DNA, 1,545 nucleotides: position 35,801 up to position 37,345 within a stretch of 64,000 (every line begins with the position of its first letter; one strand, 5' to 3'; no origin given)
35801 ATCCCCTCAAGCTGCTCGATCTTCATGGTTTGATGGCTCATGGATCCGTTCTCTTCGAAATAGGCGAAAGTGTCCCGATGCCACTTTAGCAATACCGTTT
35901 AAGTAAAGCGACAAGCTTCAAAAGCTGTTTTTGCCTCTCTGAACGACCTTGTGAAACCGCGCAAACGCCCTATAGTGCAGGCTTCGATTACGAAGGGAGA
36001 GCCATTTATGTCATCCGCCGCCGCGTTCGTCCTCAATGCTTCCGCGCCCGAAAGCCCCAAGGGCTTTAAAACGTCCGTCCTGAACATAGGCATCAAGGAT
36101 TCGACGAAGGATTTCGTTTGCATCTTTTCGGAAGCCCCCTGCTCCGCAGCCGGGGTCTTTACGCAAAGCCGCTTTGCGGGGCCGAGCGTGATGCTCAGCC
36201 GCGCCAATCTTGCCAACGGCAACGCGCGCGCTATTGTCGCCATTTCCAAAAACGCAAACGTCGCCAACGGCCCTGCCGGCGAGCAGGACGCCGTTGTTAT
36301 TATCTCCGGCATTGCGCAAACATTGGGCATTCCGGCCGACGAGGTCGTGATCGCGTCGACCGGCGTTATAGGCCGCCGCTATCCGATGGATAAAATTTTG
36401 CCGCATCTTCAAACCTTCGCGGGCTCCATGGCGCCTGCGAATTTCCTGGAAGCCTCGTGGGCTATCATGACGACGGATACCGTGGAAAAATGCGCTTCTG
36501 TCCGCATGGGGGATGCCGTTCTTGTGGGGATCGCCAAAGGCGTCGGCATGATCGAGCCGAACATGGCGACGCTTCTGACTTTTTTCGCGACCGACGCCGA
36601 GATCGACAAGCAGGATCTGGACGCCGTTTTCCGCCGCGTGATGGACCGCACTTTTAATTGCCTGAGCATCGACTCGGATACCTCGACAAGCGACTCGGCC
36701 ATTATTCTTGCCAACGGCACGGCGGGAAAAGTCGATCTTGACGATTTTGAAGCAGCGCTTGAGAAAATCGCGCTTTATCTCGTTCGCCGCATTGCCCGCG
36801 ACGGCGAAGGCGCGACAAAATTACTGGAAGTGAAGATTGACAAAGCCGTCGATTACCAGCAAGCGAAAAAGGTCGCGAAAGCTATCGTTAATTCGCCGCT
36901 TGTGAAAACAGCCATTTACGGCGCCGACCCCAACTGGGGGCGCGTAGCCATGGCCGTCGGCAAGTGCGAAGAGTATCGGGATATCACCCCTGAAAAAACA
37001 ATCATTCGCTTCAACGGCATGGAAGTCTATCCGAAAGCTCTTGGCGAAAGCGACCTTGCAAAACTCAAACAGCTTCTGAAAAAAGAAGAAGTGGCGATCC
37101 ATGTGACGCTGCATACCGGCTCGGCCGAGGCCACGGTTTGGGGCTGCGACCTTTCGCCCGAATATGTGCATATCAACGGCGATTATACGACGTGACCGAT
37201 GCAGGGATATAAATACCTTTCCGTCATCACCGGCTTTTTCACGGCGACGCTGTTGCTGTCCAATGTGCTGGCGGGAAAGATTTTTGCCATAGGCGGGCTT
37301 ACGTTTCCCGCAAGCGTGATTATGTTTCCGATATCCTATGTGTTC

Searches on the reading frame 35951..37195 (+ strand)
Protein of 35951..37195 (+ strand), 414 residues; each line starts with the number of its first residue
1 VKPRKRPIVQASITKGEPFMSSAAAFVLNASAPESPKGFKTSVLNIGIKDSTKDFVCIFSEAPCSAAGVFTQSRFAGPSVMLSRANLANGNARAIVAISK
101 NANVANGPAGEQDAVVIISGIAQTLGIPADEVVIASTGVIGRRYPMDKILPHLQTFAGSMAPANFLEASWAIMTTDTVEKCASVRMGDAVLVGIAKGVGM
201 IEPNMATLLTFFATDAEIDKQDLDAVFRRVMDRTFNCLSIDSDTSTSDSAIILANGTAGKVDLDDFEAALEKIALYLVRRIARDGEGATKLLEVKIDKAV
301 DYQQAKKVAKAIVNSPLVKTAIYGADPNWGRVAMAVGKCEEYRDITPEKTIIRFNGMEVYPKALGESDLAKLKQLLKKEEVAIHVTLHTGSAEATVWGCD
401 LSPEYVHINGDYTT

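Call 53: search_protein_families(library=ncbifam, proteins=[window:35951-37195:+], max_evalue=1e-10)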
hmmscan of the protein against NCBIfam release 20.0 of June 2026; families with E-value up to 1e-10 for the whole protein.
window:35951-37195:+ (414 aa): 2 families
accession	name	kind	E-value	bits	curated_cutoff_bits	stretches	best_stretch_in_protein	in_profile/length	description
NF003802.0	PRK05388.1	equivalog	8.7e-128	426.3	351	1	34-414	8-400/400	bifunctional glutamate N-acetyltransferase/amino-acid acetyltransferase ArgJ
TIGR00120.1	ArgJ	equivalog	6.7e-109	364.4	298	1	35-414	7-405/405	bifunctional ornithine acetyltransferase/N-acetylglutamate synthase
